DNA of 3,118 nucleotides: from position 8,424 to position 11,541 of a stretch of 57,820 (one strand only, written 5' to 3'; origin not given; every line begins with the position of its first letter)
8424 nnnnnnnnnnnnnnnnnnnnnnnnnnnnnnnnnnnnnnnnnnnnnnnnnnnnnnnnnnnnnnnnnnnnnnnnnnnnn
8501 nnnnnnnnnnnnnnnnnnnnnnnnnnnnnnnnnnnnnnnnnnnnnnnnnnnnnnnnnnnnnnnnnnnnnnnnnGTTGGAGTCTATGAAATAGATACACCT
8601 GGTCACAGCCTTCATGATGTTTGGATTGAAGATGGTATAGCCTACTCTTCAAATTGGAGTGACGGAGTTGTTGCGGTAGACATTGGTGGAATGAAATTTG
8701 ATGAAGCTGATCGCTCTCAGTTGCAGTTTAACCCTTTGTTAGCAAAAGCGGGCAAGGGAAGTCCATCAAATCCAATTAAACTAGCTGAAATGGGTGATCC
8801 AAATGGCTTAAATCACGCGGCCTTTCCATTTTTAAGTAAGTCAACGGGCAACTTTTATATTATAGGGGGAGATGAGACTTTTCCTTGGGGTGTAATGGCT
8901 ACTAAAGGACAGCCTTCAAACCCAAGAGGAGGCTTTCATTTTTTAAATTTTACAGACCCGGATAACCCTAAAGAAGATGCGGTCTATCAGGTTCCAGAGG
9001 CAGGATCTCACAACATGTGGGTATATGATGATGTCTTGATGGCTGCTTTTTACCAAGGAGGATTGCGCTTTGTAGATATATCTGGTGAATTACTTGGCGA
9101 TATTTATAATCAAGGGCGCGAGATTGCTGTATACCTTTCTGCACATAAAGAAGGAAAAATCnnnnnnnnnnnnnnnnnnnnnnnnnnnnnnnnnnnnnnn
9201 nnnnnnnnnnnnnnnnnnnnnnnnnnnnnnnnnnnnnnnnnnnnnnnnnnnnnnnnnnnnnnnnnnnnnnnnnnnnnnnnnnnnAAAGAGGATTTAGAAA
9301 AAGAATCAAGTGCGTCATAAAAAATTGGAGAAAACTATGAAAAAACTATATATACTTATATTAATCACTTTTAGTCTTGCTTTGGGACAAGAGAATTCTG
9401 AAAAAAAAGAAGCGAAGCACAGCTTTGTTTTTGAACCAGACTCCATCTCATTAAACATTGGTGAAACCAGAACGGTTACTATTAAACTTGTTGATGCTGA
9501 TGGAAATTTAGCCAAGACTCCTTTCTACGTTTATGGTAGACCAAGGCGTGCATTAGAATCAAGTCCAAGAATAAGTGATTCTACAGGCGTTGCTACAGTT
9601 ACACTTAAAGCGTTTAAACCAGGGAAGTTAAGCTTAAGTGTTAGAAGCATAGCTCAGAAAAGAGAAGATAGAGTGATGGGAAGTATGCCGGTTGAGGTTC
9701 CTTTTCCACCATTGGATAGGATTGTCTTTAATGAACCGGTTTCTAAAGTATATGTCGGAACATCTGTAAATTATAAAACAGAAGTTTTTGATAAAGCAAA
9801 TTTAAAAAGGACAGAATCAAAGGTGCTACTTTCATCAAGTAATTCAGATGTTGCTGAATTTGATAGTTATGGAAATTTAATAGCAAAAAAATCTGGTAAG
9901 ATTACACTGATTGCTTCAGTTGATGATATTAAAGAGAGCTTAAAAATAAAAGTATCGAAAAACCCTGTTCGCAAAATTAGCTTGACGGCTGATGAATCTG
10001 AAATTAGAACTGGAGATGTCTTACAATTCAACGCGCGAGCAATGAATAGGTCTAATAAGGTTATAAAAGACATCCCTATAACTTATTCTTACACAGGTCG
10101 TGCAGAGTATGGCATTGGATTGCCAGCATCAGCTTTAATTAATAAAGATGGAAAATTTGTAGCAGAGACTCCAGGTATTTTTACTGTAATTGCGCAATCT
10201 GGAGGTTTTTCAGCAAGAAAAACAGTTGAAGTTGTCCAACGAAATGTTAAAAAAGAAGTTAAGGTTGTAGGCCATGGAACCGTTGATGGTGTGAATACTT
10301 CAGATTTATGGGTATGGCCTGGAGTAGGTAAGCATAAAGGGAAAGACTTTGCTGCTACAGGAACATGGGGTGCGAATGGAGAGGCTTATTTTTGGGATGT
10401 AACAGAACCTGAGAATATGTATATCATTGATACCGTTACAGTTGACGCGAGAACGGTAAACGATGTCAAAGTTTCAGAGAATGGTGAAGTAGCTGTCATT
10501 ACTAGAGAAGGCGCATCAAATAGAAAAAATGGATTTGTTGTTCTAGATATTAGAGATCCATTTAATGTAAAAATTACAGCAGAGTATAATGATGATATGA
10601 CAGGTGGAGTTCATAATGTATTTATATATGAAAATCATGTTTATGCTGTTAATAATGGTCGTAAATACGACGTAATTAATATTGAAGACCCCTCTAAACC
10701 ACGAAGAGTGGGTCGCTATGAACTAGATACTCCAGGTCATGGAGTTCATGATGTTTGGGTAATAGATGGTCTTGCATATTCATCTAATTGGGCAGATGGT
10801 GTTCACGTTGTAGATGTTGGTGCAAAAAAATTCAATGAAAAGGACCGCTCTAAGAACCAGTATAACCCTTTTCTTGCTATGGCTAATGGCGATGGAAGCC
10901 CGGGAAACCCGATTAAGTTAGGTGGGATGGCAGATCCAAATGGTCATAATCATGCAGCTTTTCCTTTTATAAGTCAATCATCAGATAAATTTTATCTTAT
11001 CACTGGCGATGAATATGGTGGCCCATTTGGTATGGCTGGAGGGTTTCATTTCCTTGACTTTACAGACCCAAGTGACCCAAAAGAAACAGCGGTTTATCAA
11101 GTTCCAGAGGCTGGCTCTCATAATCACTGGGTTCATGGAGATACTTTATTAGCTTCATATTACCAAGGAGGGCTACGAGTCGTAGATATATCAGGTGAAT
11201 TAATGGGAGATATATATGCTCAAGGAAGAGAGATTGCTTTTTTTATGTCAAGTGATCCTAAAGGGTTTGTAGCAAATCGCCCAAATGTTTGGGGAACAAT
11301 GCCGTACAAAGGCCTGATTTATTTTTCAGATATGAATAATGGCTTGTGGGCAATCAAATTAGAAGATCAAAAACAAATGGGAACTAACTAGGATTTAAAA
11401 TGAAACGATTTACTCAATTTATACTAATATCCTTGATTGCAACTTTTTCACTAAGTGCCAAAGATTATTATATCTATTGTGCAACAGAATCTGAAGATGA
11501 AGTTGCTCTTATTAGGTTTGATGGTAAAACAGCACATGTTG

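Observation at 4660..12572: Same-strand block of exported proteins looks like an undescribed extracytoplasmic redox/copper module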

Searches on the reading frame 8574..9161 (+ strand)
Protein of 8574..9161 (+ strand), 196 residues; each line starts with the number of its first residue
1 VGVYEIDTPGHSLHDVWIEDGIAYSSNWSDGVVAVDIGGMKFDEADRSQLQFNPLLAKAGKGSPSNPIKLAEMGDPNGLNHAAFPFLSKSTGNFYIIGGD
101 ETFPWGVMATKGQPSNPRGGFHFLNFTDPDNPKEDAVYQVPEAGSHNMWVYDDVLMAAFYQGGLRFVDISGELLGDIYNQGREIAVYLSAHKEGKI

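Call 93: search_solved_structures(query=A7, max_evalue=10, show_alignments=2)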
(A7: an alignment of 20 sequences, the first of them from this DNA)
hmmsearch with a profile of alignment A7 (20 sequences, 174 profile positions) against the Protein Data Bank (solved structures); distinct sequences matched with E-value up to 10: 7.
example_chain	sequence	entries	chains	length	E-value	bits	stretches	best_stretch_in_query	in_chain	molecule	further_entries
5hrm_A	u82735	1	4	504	8.2e-06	28.9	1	95-120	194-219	Haloalkylphosphorus hydrolase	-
5ioj_A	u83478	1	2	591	2.1e-05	27.6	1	95-120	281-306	Haloalkylphosphorus hydrolase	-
7uxl_B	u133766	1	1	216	0.013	18.5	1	45-129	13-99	RUPA-29 Fab Lambda chain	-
5vz0_A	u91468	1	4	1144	0.3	14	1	14-72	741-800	Pyruvate carboxylase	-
28nt_W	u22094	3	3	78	0.31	14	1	117-162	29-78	Large ribosomal subunit protein bL28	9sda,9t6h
5vyw_A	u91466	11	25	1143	0.78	12.6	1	14-72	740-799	Pyruvate carboxylase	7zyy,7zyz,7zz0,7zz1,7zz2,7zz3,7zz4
5vyz_A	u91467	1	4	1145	0.79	12.6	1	14-72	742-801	Pyruvate carboxylase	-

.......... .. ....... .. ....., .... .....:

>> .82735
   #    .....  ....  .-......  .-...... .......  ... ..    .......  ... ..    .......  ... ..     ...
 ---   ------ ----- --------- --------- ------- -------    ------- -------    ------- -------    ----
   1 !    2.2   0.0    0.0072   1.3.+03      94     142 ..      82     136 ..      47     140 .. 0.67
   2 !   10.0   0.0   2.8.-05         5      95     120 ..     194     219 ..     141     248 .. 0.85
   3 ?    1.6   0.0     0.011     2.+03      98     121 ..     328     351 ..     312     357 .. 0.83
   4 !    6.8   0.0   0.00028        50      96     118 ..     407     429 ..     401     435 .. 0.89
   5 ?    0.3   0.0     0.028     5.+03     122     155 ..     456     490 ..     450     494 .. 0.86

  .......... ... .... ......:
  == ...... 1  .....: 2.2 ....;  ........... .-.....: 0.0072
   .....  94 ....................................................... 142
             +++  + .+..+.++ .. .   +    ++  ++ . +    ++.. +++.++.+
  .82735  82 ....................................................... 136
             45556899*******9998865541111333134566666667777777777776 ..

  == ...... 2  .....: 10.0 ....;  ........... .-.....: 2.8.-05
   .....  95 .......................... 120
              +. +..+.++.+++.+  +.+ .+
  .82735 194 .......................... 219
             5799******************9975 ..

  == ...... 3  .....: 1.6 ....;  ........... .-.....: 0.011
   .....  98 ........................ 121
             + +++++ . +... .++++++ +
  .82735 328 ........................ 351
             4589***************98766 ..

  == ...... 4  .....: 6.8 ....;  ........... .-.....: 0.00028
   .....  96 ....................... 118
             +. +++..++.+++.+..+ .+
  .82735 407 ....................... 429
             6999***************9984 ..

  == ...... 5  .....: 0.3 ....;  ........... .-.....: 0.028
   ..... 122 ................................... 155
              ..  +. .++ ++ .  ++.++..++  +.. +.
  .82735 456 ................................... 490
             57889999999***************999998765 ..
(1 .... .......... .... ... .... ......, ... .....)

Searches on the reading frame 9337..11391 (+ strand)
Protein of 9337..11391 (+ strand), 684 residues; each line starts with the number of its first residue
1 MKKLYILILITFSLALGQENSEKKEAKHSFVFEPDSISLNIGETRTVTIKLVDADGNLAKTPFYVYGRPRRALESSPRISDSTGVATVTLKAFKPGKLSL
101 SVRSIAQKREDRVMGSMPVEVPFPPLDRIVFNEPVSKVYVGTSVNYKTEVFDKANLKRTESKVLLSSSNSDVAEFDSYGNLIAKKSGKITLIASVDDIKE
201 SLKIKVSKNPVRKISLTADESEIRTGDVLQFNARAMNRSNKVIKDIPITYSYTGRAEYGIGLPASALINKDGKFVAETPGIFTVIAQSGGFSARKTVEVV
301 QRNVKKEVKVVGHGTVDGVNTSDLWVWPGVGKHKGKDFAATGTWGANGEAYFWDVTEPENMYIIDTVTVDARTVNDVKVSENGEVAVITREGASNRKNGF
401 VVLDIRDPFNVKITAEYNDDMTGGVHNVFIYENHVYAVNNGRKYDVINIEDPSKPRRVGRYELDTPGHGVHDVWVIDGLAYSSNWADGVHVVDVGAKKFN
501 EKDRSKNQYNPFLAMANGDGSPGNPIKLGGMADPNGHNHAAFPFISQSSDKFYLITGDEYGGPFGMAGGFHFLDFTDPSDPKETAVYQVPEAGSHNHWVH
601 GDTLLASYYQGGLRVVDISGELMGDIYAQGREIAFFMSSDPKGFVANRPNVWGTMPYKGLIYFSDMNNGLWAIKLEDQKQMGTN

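Call 4: search_protein_families(library=pfam, proteins=[window:9337-11391:+], max_evalue=0.01)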
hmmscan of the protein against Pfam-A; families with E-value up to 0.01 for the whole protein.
window:9337-11391:+ (684 aa): 3 families
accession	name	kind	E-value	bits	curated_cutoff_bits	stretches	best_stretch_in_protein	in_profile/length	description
PF08309.17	LVIVD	-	1.5e-05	24.7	20.2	0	423-461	2-40/42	LVIVD repeat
PF02369.22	Big_1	-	0.00023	21.6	34.9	0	43-103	17-79/93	Bacterial Ig-like domain (group 1)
PF09134.16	Invasin_D3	-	0.0095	16.9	33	0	26-102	3-80/98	Invasin, domain 3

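Call 5: search_protein_families(library=ncbifam, proteins=[window:9337-11391:+], max_evalue=0.01)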
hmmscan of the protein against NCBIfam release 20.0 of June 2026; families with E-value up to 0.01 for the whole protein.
window:9337-11391:+ (684 aa): 1 family
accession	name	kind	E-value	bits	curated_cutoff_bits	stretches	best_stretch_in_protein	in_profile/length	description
TIGR04312.1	choice_anch_B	subfamily_domain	1.4e-21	77.2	100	2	548-674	238-363/364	choice-of-anchor B family protein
